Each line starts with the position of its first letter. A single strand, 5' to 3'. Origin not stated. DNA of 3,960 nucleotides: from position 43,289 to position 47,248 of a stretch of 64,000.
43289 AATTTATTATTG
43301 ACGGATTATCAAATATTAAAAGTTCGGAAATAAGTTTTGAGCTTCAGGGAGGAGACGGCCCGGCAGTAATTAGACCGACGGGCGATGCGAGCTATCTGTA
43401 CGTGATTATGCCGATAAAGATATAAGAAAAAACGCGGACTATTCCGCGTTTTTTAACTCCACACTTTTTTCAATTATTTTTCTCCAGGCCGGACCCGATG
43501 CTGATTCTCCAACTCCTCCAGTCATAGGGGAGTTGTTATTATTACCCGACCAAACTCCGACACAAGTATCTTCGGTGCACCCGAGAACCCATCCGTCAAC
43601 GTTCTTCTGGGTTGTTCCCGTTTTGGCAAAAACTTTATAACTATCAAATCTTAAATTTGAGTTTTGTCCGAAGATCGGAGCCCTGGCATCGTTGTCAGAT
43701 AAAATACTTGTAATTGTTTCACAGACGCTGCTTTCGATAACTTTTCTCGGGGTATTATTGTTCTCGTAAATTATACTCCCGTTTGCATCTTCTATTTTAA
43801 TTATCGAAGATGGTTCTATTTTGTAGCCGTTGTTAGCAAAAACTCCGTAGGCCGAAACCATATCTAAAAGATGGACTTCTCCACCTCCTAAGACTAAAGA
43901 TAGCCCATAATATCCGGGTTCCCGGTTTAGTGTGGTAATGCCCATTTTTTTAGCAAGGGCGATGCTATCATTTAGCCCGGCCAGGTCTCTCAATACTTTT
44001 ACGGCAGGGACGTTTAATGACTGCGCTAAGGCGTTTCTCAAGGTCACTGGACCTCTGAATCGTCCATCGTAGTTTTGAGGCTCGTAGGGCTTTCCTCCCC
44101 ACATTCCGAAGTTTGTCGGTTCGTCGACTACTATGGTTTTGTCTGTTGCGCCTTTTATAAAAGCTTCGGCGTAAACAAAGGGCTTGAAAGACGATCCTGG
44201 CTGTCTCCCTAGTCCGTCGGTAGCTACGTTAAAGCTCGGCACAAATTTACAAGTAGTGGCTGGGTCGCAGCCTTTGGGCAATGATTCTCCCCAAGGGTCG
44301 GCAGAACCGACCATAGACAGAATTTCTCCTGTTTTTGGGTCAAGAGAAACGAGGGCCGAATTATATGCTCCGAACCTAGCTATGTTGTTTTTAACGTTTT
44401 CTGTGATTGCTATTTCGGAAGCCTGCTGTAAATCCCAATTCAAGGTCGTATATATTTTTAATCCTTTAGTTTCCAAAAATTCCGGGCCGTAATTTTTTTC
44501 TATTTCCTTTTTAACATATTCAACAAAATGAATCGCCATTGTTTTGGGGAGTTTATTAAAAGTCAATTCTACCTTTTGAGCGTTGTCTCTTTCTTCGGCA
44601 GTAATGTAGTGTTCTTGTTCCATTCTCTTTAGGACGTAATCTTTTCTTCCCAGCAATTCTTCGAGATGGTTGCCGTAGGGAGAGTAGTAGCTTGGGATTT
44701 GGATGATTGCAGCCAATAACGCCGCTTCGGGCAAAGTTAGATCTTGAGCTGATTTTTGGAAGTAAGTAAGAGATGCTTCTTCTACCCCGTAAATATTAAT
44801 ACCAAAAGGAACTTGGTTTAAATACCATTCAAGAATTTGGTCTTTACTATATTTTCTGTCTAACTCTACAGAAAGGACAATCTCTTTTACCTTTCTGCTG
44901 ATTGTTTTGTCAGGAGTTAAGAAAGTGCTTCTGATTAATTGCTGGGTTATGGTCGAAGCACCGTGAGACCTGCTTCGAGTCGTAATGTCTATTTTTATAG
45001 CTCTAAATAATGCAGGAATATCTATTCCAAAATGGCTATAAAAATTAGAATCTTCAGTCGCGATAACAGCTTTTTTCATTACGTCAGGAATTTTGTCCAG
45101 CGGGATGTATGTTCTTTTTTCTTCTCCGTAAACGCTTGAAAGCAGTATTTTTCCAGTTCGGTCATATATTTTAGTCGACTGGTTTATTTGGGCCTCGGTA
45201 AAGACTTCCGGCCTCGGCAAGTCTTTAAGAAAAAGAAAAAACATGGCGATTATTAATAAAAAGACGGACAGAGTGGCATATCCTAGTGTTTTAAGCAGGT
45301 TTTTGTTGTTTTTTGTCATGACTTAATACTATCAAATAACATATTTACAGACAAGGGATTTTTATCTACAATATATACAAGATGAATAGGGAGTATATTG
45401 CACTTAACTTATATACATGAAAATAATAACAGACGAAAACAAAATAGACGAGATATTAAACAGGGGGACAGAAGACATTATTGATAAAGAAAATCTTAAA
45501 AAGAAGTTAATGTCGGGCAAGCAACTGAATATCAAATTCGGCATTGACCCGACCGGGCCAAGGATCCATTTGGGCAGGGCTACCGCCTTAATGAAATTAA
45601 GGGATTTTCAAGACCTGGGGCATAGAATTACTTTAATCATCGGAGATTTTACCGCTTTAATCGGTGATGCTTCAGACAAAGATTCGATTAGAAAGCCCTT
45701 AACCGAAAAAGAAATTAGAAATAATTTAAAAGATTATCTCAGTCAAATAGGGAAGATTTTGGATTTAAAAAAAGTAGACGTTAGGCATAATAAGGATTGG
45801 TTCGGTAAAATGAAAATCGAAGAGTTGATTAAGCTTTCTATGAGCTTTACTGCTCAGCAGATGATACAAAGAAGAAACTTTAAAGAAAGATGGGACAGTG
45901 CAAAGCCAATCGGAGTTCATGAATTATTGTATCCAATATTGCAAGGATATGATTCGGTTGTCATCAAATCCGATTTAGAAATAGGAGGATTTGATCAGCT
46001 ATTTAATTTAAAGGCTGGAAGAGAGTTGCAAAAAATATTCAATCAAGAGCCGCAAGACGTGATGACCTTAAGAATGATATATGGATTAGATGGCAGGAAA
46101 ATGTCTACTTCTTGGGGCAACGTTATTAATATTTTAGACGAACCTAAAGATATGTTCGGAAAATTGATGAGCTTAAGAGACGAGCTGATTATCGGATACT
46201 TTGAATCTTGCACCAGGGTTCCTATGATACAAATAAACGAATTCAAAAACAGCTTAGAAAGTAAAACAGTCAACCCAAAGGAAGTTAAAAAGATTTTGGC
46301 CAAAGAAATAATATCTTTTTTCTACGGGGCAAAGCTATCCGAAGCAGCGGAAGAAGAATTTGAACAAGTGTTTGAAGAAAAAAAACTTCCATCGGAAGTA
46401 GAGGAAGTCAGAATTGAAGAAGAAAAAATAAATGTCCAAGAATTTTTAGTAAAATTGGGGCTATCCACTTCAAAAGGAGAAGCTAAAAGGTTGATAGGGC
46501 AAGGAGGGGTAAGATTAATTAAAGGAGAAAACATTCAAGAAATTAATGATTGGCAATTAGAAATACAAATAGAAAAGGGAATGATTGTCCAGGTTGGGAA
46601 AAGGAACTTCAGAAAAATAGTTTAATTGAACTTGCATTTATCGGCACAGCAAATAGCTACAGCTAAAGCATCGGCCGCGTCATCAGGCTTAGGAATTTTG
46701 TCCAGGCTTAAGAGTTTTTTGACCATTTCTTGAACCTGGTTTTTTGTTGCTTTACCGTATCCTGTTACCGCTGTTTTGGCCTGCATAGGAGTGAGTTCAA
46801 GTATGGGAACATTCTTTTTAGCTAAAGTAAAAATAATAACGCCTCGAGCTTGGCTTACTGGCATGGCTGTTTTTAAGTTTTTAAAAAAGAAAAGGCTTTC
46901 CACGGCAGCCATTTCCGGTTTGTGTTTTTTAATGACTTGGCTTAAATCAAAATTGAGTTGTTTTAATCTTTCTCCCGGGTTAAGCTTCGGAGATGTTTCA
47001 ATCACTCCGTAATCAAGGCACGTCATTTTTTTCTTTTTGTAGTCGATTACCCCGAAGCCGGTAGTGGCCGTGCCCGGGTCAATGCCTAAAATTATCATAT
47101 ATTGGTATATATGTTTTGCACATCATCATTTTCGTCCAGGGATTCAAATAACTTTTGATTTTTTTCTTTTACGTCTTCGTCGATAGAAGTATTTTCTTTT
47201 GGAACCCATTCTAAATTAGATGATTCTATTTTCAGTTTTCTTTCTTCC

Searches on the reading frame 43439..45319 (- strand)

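Call 68: search_protein_families(library=pfam, max_evalue=0.00001, proteins=[window:43439-45319:-])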
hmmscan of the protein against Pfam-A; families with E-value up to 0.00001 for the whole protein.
window:43439-45319:- (626 aa): 2 families
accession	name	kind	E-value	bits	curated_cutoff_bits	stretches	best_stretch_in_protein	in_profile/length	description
PF00912.28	Transgly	-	1.2e-62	210.9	27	1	62-233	7-177/178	Transglycosylase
PF00905.27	Transpeptidase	-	1.4e-20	74.1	22.1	1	323-596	3-280/299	Penicillin binding protein transpeptidase domain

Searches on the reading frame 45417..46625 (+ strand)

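Call 68: search_protein_families(library=pfam, max_evalue=0.00001, proteins=[window:45417-46625:+])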
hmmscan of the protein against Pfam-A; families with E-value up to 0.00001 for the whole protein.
window:45417-46625:+ (402 aa): 2 families
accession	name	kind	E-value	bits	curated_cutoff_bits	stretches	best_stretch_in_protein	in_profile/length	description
PF00579.31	tRNA-synt_1b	-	2.2e-68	231.1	21.1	1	34-320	3-292/292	tRNA synthetases class I (W and Y)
PF22421.1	SYY_C-terminal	-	3e-07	30.7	27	1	325-398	6-80/83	Tyrosine--tRNA ligase SYY-like C-terminal domain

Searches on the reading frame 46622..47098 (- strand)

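Call 68: search_protein_families(library=pfam, max_evalue=0.00001, proteins=[window:46622-47098:-])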
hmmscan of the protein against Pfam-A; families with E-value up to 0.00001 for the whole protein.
window:46622-47098:- (158 aa): 1 family
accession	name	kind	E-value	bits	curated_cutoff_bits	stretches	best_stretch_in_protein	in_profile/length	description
PF02075.23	RuvC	-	9.2e-49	165.6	22.2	1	3-150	1-147/148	Crossover junction endodeoxyribonuclease RuvC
